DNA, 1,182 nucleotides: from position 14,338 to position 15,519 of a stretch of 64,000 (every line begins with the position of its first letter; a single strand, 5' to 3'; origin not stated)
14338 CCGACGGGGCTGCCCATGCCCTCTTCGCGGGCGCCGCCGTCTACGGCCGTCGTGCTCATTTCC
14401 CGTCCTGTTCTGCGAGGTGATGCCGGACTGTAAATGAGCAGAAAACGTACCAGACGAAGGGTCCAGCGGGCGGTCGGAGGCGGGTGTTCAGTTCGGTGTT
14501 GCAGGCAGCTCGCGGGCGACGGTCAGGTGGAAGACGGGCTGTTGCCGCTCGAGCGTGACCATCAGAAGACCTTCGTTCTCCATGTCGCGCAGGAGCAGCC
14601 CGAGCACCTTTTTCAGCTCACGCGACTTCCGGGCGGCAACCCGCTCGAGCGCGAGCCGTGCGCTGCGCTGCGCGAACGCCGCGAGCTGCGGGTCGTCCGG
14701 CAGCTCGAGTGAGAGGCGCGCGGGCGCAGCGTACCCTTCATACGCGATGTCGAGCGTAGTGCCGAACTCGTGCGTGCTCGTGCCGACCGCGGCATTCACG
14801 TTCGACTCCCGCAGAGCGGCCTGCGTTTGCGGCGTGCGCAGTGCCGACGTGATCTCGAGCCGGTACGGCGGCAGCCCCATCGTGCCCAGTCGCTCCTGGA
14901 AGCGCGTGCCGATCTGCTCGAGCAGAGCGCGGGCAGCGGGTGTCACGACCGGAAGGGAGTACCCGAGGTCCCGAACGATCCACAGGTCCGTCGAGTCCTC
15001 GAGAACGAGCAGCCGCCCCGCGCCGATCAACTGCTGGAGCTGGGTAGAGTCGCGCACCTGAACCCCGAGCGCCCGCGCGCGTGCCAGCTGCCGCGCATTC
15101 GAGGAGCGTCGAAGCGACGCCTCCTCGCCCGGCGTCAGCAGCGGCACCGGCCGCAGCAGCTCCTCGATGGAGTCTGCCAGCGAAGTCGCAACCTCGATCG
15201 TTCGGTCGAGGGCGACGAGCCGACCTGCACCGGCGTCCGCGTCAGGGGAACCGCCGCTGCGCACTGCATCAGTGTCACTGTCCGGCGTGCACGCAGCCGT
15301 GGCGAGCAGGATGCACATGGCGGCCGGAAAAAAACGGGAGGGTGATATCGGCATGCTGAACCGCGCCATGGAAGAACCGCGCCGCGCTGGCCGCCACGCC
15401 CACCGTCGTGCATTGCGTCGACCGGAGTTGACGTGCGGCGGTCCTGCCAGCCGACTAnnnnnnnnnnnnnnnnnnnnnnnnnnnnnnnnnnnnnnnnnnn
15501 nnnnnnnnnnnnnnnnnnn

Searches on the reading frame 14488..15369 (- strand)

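Call 78: search_protein_families(library=pfam, proteins=[window:14488-15369:-], max_evalue=0.001)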
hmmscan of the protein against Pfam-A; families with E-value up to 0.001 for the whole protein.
window:14488-15369:- (293 aa): 1 family
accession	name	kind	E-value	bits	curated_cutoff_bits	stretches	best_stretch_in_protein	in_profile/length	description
PF18979.5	DUF5715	-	9.7e-35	120.2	26.8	1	90-284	2-170/171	Family of unknown function (DUF5715)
